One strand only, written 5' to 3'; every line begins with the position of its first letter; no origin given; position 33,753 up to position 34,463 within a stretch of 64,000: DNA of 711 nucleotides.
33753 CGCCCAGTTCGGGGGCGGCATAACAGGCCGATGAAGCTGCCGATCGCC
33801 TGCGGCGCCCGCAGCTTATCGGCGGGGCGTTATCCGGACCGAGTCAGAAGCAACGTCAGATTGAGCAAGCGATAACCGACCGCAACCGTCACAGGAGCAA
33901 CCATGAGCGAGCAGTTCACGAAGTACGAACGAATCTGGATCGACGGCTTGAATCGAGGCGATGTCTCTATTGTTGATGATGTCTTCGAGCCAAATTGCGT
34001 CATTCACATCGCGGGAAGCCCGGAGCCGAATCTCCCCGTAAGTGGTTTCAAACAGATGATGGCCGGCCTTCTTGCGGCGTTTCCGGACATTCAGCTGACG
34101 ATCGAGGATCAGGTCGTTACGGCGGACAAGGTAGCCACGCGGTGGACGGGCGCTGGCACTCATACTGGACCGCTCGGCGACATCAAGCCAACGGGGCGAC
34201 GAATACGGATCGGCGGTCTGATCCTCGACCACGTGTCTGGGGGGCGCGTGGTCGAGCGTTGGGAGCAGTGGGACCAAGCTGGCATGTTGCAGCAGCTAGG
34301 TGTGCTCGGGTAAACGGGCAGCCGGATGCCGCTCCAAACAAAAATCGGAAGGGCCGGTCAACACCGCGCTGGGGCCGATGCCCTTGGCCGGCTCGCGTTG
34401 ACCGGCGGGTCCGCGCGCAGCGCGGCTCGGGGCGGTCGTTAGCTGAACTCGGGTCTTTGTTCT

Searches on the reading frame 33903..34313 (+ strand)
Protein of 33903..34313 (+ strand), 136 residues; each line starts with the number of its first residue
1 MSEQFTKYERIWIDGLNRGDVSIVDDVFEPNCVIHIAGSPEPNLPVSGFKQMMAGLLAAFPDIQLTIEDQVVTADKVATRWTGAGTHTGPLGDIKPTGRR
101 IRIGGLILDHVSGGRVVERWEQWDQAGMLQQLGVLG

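Call 11: search_protein_families(library=pfam, proteins=[window:33903-34313:+], max_evalue=0.01)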
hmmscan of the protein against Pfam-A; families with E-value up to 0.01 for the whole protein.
window:33903-34313:+ (136 aa): 3 families
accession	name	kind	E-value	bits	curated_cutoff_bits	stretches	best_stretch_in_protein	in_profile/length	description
PF07366.18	SnoaL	-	3e-36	124.5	28.4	1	10-132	5-126/126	SnoaL-like polyketide cyclase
PF12680.13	SnoaL_2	-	8.2e-16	58.9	27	1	12-118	4-101/102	SnoaL-like domain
PF13577.12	SnoaL_4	-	0.0028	18.1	24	1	16-111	20-113/126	SnoaL-like domain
